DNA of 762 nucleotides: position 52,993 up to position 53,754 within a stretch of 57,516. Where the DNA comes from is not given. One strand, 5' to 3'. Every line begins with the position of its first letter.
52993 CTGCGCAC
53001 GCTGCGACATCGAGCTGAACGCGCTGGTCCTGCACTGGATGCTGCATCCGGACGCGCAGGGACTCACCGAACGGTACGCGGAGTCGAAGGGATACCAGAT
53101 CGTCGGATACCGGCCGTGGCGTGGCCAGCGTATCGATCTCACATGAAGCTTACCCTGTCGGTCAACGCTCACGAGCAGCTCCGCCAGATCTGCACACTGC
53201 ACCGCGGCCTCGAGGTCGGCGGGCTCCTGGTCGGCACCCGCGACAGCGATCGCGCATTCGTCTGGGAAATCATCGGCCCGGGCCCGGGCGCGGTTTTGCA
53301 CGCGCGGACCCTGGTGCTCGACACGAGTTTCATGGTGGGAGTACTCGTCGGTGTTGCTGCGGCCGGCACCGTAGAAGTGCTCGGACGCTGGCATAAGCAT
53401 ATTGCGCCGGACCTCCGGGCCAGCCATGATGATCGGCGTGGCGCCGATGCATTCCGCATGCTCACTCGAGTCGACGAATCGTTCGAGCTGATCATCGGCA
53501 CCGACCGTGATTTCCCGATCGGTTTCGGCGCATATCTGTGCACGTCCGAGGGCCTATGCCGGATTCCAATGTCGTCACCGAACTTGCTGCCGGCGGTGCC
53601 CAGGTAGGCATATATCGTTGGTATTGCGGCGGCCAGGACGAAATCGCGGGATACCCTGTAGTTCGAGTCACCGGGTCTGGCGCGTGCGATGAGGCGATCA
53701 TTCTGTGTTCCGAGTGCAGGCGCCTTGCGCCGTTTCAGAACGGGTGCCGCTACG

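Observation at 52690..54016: Five-gene Zn-ribbon / JAMM-metalloprotease cassette in the prohead-protease slot, closed by a strong terminator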

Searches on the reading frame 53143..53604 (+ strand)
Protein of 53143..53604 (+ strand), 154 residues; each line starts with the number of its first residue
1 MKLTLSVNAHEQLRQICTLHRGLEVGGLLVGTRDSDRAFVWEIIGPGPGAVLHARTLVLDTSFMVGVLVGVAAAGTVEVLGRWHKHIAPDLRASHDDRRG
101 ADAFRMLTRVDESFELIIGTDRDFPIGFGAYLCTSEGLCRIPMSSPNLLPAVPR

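Call 3: search_protein_families(library=pfam, proteins=[window:53143-53604:+], max_evalue=1)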
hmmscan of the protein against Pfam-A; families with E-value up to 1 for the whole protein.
seq(154 aa): 1 family
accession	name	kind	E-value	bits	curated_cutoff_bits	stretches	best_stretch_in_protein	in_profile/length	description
PF14464.11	Prok-JAB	-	7.1e-05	23.1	25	1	9-103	4-92/114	Prokaryotic homologs of the JAB domain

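Call 4: search_protein_families(library=phrogs, proteins=[window:53143-53604:+], max_evalue=1)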
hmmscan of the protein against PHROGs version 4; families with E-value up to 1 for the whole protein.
seq(154 aa): 0 families

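Call 6: search_dna_similar(query=window:53143-53604:+, collection=phages, mode=protein, max_evalue=0.01, max_rows=30)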
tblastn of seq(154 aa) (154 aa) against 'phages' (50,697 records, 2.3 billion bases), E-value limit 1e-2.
No match.

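Call 13: find_homologous_proteins(query=window:53143-53604:+, max_evalue=0.001)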
Query seq(154 aa) (154 aa): 4 proteins with E <= 0.001 among 315 candidates.
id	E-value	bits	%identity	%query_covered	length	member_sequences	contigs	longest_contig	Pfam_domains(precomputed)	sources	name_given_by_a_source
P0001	4.9e-98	344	100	100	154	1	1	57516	-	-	-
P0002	3.1e-48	182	53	100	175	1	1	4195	-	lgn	-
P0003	3.8e-38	149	52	93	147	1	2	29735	-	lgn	-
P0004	1.1e-19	89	42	85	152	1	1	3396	-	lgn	-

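Call 14: find_encoding_contigs(protein=P0003, flank=10000, max_places=4)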
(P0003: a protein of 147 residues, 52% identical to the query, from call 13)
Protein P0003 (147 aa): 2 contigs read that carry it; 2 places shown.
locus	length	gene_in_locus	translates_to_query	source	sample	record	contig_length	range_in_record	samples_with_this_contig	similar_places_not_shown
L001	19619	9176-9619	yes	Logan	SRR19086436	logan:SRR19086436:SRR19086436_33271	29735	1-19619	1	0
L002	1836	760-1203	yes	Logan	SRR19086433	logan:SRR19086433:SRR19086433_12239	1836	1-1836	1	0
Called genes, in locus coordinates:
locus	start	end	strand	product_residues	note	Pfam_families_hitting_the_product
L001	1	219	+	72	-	?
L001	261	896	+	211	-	-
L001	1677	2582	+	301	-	PF03969:AFG1_ATPase (weak), PF01695:IstB_IS21 (weak)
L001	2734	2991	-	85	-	-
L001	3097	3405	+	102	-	-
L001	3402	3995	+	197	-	PF05866:RusA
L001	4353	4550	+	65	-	-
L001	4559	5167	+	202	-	PF18894:PhageMetallopep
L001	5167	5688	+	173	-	PF10045:DUF2280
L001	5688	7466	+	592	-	-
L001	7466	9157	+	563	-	-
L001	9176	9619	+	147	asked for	-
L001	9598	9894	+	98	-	-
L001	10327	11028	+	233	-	-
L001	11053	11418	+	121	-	-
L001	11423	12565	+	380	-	PF03864:Phage_cap_E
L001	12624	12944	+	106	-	-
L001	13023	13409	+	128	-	-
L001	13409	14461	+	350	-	PF06152:Phage_min_cap2 (weak)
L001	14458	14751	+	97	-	-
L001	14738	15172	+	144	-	-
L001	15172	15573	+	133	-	-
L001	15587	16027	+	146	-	-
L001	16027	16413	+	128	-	-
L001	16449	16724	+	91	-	PF06223:Phage_tail_T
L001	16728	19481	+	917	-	PF20155:TMP_3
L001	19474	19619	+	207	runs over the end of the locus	-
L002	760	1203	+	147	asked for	-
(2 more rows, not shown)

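Call 15: find_encoding_contigs(protein=P0002, flank=10000, max_places=4)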
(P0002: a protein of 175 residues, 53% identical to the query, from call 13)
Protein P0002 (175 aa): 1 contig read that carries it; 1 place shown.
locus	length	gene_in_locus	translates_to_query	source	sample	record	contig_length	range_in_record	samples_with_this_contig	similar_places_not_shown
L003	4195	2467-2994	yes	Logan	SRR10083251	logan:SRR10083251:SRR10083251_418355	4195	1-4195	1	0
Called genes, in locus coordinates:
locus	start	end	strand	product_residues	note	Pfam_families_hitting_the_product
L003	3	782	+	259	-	?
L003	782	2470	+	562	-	-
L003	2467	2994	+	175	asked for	-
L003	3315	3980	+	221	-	-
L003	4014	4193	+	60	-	?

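Call 16: find_encoding_contigs(protein=P0004, flank=10000, max_places=4)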
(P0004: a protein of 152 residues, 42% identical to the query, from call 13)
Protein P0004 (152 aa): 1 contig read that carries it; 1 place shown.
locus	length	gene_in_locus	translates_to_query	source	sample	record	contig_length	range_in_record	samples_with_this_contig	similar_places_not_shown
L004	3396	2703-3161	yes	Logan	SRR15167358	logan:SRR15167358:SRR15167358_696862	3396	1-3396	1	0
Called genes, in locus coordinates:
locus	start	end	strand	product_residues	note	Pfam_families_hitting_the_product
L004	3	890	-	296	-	?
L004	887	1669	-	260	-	PF13529:Peptidase_C39_2 (faint)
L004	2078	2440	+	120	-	-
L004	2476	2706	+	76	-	-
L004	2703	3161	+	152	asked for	-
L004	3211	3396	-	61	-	?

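Call 24: find_related_loci(query=A1, collection=viral_contigs, flank=6000)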
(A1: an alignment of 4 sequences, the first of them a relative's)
Query A1 (154 aa) in viral_contigs; peptide patterns used: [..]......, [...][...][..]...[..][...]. (x = any residue, [..] = any of these).
90 stretches matched a pattern; 1 encode a relative of the query (tblastn E <= 1e-3); 1 distinct loci.
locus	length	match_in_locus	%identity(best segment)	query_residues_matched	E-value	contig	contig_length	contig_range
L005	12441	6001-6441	36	3-144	5e-22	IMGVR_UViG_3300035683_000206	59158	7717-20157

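Call 26: search_solved_structures(query=A1, max_evalue=10, show_alignments=2)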
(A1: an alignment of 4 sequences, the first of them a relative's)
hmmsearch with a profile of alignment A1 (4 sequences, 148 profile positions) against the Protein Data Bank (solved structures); distinct sequences matched with E-value up to 10: 4.
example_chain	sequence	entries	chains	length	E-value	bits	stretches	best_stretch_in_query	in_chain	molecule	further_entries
9ild_A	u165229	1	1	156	0.031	17.1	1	22-90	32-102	Peptidase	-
6fjv_A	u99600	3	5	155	0.12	15.2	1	4-122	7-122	26S proteasome regulatory subunit N11-like protein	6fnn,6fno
6fju_A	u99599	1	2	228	0.27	14.1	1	5-122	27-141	26S proteasome regulatory subunit N11-like protein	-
2kks_A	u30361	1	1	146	0.41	13.5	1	16-105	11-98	Uncharacterized protein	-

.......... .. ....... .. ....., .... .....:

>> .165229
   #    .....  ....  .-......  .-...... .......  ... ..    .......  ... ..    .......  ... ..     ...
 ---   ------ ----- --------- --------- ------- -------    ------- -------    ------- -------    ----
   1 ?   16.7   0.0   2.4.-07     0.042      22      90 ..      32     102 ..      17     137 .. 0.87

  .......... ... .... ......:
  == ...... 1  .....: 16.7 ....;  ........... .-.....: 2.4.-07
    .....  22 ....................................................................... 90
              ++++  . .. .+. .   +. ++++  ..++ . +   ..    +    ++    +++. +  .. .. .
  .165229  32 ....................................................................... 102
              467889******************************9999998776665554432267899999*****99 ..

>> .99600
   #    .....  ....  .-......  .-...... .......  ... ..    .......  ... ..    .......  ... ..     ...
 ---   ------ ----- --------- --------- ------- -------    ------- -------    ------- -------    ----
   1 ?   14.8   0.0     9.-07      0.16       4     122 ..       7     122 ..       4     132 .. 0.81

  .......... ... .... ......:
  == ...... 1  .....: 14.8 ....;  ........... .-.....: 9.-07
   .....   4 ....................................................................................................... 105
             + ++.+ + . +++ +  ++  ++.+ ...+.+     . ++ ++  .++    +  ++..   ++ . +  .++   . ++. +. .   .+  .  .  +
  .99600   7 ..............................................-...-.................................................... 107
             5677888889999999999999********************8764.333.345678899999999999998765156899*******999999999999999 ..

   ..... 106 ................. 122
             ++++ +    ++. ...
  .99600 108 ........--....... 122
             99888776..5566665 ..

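Call 29: predict_structure(alignment_id=A1)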
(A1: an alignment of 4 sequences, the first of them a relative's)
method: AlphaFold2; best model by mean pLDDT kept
length: 154 residues; sequences in the alignment: 4
mean_pLDDT: 52.2   pTM: 0.55
mean pLDDT of the five models: 52.2, 48.9, 40.7, 39.5, 36.0
residues with pLDDT >= 90: 0; 70-90: 9; 50-70: 82; < 50: 63
segments of 3 or more residues with pLDDT < 50: 88-95, 110-154
pLDDT, mean of each block of 10 residues (from residue 1): 63 69 64 63 65 54 55 52 55 48 51 36 35 39 36 40
secondary structure, 60 per line:
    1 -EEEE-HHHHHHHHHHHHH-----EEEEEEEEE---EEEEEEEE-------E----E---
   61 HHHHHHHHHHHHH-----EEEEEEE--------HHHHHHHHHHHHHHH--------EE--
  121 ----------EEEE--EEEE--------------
elements in order: E2-5 H7-19 E25-33 E37-44 H61-73 E79-85 H94-108 E131-134 E137-140

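Call 34: search_protein_representatives(alignment_id=A1)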
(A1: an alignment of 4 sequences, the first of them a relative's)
Query: 4 sequences, 148 profile positions. Proteins with E-value up to 0.001 (for the whole library): 809; up to 1e-10: 21; up to 1e-30: 8. The best 150 are listed.
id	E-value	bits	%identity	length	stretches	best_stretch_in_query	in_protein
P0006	4.7e-42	159.4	-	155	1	5-147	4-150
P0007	5.0e-42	159.3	-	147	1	15-140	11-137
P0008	1.0e-40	155.1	-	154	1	7-147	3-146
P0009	2.5e-37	144.0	-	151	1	5-146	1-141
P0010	2.0e-32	128.1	-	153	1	6-147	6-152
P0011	3.3e-32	127.4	-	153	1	6-145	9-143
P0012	1.9e-31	124.9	-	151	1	6-146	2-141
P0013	3.3e-31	124.2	-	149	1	7-146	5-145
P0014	1.9e-29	118.5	-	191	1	5-145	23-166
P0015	7.7e-29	116.5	-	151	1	6-145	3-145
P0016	5.0e-28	113.8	-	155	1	12-145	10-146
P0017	5.9e-28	113.6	-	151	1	5-142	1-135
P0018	9.6e-26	106.4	-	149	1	12-146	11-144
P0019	4.7e-25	104.2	-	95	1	62-146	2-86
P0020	3.6e-23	98.1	-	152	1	16-143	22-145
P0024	8.9e-13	64.4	-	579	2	8-109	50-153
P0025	2.1e-11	59.9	-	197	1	7-92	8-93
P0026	7.2e-11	58.2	-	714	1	5-111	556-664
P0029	2.6e-10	56.4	-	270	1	5-93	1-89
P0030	6.6e-10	55.0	-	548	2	15-104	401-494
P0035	2.6e-09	53.1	-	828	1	12-104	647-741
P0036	2.8e-09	53.0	-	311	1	11-113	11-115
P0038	3.9e-09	52.6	-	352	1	7-105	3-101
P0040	4.3e-09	52.4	-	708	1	6-136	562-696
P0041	4.4e-09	52.4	-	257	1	5-125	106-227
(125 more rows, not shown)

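Call 40: find_related_loci(query=A3, collection=viral_contigs, flank=5000)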
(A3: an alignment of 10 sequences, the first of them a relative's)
Query A3 (154 aa) in viral_contigs; peptide patterns used: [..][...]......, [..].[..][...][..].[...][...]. (x = any residue, [..] = any of these).
42 stretches matched a pattern; 1 encode a relative of the query (tblastn E <= 1e-3); 1 distinct loci.
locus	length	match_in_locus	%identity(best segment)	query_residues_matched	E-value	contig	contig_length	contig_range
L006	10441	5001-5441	36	3-144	4e-22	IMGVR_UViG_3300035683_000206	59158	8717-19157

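Call 41: find_related_loci(query=A3, collection=genome_contigs, flank=6000)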
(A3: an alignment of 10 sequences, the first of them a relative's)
Query A3 (154 aa) in genome_contigs; peptide patterns used: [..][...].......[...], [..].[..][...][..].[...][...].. (x = any residue, [..] = any of these).
240 stretches matched a pattern, but none encodes a relative of the query by tblastn (E <= 1e-3).

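Call 42: find_related_loci(query=A3, collection=metagenome_contigs, flank=6000)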
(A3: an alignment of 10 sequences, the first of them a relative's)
Query A3 (154 aa) in metagenome_contigs; peptide patterns used: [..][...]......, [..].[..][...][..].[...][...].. (x = any residue, [..] = any of these).
308 stretches matched a pattern, but none encodes a relative of the query by tblastn (E <= 1e-3).

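Call 44: find_encoding_contigs(protein=P0006, flank=8000, max_places=3)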
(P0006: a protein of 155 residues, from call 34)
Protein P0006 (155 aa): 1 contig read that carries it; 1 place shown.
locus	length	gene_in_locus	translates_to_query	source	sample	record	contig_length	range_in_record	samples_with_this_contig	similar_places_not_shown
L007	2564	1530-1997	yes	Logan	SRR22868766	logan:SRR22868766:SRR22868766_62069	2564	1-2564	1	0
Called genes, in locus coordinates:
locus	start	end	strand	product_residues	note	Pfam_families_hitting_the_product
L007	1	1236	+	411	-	?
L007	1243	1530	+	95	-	-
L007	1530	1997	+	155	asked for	-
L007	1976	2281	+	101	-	-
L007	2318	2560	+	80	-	-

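Call 45: find_encoding_contigs(protein=P0007, flank=8000, max_places=3)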
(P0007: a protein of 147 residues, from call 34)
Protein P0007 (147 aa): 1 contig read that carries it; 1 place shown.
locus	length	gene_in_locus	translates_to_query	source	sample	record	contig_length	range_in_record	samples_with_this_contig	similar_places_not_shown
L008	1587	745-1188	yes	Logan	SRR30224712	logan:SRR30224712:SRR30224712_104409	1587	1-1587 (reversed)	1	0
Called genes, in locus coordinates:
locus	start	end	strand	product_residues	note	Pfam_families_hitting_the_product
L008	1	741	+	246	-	?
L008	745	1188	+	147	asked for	PF14464:Prok-JAB (weak)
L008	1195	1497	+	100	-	-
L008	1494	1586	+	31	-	?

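Call 46: find_encoding_contigs(protein=P0008, flank=8000, max_places=3)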
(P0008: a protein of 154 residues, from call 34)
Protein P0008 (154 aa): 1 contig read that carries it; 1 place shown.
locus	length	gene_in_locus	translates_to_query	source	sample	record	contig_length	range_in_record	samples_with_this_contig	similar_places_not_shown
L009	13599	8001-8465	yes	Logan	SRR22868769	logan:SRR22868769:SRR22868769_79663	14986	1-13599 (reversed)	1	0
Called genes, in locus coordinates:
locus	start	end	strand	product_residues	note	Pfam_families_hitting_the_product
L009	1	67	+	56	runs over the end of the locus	-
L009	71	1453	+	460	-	-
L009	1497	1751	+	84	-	-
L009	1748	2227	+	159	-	PF05866:RusA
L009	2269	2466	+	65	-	-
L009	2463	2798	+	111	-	-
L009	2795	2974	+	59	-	-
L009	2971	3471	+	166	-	PF13392:HNH_3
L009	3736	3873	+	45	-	-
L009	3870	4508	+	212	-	-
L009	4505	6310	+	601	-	-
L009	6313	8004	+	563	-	-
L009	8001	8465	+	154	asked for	PF14464:Prok-JAB (weak)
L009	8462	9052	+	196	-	-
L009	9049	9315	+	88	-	-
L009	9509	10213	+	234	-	-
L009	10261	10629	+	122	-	-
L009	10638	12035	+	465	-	PF03864:Phage_cap_E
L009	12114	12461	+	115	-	-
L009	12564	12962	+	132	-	-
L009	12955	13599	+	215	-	?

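Call 47: find_encoding_contigs(protein=P0009, flank=8000, max_places=3)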
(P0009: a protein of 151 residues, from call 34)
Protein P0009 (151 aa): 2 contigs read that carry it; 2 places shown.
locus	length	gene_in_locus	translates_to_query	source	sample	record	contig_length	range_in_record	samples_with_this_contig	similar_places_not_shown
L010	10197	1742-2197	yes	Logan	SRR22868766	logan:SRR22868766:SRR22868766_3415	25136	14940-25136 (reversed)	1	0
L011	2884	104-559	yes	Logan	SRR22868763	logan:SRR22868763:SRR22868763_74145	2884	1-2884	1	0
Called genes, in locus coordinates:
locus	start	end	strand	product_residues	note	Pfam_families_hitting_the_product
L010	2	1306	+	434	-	?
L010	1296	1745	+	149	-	-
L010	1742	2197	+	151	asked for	-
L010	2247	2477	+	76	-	-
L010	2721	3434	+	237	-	-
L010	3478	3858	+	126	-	PF02924:HDPD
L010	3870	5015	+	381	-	PF03864:Phage_cap_E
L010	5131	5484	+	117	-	-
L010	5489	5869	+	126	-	-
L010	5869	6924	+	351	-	PF06152:Phage_min_cap2 (weak)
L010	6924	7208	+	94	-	-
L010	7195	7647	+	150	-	-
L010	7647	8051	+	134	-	-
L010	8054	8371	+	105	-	-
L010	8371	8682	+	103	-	-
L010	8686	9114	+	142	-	PF16460:Phage_TTP_11 (faint), PF06199:Phage_tail_2 (weak)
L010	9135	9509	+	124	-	-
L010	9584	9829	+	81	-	PF06223:Phage_tail_T (weak)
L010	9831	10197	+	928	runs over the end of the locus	PF20155:TMP_3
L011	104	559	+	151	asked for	-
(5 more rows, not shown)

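Call 48: find_encoding_contigs(protein=P0011, flank=8000, max_places=3)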
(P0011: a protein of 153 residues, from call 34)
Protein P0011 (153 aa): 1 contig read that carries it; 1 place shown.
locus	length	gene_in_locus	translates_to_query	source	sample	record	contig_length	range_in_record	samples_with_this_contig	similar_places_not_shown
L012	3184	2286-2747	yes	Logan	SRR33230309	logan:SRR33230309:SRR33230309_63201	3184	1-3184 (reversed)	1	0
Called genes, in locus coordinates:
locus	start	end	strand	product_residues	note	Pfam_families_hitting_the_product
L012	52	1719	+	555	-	-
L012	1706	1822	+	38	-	-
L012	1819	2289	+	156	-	-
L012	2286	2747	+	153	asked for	-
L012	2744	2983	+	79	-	-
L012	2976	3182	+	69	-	?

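Call 50: search_protein_families(library=pfam, proteins=[P0024, P0026, P0030, P0035, P0040, P0029, P0036, P0038, P0041, P0025], max_evalue=0.001)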
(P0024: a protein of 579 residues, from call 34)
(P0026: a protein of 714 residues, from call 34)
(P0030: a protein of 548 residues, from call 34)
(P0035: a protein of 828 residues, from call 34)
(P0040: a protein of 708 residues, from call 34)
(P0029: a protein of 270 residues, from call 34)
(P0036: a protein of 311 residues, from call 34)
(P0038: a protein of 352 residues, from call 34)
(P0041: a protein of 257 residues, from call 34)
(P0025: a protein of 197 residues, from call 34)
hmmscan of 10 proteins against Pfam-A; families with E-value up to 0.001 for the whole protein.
P0024 (579 aa): 1 family
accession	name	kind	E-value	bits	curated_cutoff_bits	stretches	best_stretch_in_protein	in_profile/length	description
PF14464.11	Prok-JAB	-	1.1e-18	67.6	25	2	395-494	3-94/114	Prokaryotic homologs of the JAB domain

P0026 (714 aa): 2 families
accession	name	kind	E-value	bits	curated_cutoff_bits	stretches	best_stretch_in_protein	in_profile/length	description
PF00899.27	ThiF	-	1e-18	67.8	28.1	1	300-518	11-205/238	ThiF family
PF14464.11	Prok-JAB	-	1.9e-09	37.8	25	1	570-678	10-102/114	Prokaryotic homologs of the JAB domain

P0030 (548 aa): 2 families
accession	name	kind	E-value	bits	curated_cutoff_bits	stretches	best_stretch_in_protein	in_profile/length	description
PF00899.27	ThiF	-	7.2e-24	84.7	28.1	1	110-346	15-229/238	ThiF family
PF14464.11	Prok-JAB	-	1.4e-08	35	25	1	398-513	3-100/114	Prokaryotic homologs of the JAB domain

P0035 (828 aa): 3 families
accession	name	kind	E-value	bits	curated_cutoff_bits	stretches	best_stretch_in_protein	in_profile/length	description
PF00899.27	ThiF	-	3.5e-25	89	28.1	1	359-513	15-168/238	ThiF family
PF14464.11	Prok-JAB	-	4.6e-05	23.7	25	1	648-759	4-99/114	Prokaryotic homologs of the JAB domain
PF01488.26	Shikimate_DH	-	0.00041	20.9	24.3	0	361-428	9-75/138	Shikimate / quinate 5-dehydrogenase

P0040 (708 aa): 2 families
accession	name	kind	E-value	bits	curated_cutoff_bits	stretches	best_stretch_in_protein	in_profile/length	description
PF00899.27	ThiF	-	3.8e-23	82.3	28.1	1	311-497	14-187/238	ThiF family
PF14464.11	Prok-JAB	-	9e-12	45.3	25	1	573-684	8-102/114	Prokaryotic homologs of the JAB domain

P0029 (270 aa): 1 family
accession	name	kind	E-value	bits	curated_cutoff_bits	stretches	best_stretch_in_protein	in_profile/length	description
PF14464.11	Prok-JAB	-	4.9e-07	30.1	25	1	17-117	12-95/114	Prokaryotic homologs of the JAB domain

P0036 (311 aa): 1 family
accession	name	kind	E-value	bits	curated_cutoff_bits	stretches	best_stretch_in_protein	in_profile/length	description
PF14464.11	Prok-JAB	-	1.3e-06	28.7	25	1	12-123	3-101/114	Prokaryotic homologs of the JAB domain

P0038 (352 aa): 1 family
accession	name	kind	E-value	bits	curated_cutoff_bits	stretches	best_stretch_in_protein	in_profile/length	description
PF14464.11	Prok-JAB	-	5.9e-07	29.8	25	1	7-105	2-94/114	Prokaryotic homologs of the JAB domain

P0041 (257 aa): 2 families
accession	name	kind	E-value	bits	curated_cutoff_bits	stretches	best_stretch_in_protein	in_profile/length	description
PF14464.11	Prok-JAB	-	1.3e-06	28.7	25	1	112-232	2-105/114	Prokaryotic homologs of the JAB domain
PF24623.2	Phage_zn_bind_8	-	8.2e-06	25.9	24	1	14-58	5-52/57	Putative DNA-binding phage zinc finger domain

P0025 (197 aa): 1 family
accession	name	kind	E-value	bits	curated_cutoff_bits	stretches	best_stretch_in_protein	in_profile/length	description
PF14464.11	Prok-JAB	-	6.9e-07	29.6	25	1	19-109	10-93/114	Prokaryotic homologs of the JAB domain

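Call 51: predict_structure(alignment_id=A2)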
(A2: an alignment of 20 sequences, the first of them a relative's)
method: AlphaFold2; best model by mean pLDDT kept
length: 154 residues; sequences in the alignment: 20
mean_pLDDT: 95.2   pTM: 0.89
mean pLDDT of the five models: 95.2, 94.8, 94.8, 94.4, 94.3
residues with pLDDT >= 90: 146; 70-90: 2; 50-70: 5; < 50: 1
segments of 3 or more residues with pLDDT < 50: none
pLDDT, mean of each block of 10 residues (from residue 1): 98 97 98 97 98 96 96 96 98 97 96 98 96 98 86 53
secondary structure, 60 per line:
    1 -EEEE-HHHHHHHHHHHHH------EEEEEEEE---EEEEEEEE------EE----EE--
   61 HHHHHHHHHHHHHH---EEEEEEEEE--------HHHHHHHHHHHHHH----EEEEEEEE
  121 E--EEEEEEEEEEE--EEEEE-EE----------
elements in order: E2-5 H7-19 E26-33 E37-44 H61-74 E78-86 H95-108 E113-121 E124-134 E137-141
